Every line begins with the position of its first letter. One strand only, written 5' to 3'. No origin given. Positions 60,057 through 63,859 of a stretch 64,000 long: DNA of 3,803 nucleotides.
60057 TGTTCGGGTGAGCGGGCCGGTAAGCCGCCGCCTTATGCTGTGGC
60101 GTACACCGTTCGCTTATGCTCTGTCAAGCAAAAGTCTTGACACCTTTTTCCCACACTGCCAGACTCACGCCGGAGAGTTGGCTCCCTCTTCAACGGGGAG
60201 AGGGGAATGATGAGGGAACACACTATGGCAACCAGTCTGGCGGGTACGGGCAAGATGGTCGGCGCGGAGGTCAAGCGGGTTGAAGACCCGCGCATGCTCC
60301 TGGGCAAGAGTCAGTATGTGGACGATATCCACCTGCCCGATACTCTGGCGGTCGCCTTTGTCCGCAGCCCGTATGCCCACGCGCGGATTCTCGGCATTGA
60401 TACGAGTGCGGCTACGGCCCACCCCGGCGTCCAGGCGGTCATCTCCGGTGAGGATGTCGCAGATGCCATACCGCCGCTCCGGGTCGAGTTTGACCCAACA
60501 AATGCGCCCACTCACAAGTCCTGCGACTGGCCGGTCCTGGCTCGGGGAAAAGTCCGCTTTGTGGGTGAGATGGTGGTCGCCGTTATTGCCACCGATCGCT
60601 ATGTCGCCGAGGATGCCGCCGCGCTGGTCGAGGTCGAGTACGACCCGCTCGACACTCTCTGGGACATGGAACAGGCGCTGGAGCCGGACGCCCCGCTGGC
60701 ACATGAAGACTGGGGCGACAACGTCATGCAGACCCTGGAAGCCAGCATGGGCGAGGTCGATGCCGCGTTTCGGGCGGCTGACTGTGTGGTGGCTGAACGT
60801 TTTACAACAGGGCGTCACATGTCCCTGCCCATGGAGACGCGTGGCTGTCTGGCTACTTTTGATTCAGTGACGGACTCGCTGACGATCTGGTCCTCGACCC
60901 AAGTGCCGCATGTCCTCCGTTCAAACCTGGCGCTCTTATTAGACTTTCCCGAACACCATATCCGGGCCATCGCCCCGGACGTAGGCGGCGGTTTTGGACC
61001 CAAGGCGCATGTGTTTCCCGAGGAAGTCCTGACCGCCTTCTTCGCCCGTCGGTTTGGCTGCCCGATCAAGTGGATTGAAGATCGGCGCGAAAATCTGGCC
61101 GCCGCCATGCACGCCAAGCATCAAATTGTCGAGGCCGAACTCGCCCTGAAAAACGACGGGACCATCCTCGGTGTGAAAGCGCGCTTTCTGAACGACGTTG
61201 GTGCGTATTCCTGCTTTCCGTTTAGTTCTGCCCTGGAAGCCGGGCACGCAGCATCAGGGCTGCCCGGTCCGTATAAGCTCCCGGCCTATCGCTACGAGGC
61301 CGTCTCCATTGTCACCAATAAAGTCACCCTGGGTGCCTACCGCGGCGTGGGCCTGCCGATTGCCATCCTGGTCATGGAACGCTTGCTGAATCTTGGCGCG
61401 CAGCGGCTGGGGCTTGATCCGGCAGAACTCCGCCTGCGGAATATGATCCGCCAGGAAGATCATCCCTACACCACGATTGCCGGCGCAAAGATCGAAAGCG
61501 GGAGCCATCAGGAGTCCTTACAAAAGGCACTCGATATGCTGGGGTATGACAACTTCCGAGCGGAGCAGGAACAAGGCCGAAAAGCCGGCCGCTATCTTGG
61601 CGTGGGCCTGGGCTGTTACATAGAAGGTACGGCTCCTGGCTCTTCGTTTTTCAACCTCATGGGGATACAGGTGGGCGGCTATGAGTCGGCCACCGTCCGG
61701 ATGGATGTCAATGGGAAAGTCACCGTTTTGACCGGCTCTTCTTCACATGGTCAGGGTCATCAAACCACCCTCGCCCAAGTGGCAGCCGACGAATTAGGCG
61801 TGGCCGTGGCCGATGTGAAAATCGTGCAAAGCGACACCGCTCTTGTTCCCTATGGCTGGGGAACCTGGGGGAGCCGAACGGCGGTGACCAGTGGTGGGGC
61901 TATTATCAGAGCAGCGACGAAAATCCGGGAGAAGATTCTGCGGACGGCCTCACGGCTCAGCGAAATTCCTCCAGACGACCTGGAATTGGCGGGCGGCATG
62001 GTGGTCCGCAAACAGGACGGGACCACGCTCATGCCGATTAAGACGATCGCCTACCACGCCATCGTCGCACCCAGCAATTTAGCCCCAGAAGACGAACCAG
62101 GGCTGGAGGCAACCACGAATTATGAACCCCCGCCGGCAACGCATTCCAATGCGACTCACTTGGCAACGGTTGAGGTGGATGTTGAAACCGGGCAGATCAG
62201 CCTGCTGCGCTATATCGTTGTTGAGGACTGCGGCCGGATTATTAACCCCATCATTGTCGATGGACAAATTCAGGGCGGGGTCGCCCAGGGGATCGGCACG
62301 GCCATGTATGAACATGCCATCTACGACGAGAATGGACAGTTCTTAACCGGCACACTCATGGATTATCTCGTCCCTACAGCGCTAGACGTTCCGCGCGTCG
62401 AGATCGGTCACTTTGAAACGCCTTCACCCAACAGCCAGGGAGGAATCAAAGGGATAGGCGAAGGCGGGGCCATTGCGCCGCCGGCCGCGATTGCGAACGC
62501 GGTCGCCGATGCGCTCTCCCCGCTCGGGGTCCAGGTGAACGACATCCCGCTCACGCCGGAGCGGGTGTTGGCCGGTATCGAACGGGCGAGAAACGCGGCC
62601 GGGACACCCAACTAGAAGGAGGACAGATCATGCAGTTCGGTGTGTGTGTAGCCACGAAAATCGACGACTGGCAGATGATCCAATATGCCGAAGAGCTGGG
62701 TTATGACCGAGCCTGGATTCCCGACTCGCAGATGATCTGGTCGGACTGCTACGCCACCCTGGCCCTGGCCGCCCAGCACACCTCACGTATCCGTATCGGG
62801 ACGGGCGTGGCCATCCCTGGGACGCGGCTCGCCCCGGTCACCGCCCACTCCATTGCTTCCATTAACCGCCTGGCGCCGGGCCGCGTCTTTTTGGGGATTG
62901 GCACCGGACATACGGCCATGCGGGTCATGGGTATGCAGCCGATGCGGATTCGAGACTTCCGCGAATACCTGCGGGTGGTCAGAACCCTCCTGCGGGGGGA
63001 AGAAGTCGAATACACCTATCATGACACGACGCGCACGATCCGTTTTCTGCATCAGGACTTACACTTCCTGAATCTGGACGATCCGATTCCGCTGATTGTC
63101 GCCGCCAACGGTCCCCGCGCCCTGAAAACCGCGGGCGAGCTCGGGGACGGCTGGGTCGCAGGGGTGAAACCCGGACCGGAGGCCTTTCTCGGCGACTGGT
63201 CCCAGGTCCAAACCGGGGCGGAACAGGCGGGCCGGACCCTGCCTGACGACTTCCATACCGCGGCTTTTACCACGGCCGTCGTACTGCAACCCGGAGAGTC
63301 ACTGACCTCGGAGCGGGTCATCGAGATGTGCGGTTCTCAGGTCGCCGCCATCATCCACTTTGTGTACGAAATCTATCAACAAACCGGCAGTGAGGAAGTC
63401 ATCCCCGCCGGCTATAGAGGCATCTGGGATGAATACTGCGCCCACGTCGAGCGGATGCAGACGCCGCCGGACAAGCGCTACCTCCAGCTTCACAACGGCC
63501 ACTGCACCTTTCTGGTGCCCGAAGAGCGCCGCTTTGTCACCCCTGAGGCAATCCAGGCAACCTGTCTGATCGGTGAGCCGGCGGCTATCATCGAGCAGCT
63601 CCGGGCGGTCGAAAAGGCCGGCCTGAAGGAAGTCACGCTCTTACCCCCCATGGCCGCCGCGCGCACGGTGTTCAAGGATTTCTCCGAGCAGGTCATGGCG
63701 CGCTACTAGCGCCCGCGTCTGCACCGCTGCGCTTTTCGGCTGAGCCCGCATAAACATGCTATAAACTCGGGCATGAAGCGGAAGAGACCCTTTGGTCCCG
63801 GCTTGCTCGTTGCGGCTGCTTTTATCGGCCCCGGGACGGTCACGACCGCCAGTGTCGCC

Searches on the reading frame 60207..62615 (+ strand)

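Call 28: search_protein_families(library=pfam, proteins=[window:60207-62615:+], max_evalue=0.00001)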
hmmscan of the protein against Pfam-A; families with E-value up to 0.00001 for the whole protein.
window:60207-62615:+ (802 aa): 3 families
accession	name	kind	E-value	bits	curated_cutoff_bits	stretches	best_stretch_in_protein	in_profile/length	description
PF20256.3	MoCoBD_2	-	8e-89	298.3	27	1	440-729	1-283/283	Molybdopterin cofactor-binding domain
PF02738.23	MoCoBD_1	-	1e-72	244.6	27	1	166-413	2-244/244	Molybdopterin cofactor-binding domain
PF01315.27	Ald_Xan_dh_C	-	4e-29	101.6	31.3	1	33-148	2-109/110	Aldehyde oxidase and xanthine dehydrogenase, a/b hammerhead domain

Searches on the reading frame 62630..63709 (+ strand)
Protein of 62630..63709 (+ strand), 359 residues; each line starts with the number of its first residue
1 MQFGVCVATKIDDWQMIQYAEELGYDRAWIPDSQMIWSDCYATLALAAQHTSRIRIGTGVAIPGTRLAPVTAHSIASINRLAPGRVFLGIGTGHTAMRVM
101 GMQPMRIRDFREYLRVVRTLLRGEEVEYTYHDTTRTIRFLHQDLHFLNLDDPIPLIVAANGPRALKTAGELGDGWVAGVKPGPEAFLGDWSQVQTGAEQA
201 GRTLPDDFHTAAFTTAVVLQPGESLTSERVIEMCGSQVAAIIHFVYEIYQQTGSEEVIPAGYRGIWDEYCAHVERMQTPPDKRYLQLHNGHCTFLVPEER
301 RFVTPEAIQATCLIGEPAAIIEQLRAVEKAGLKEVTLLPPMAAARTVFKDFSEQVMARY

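Call 28: search_protein_families(library=pfam, proteins=[window:62630-63709:+], max_evalue=0.00001)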
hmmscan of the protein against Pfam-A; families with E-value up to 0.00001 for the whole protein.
window:62630-63709:+ (359 aa): 1 family
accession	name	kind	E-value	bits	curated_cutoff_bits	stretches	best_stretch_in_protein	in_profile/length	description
PF00296.26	Bac_luciferase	-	9.2e-45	153.8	27.9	1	15-332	27-312/314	Luciferase-like monooxygenase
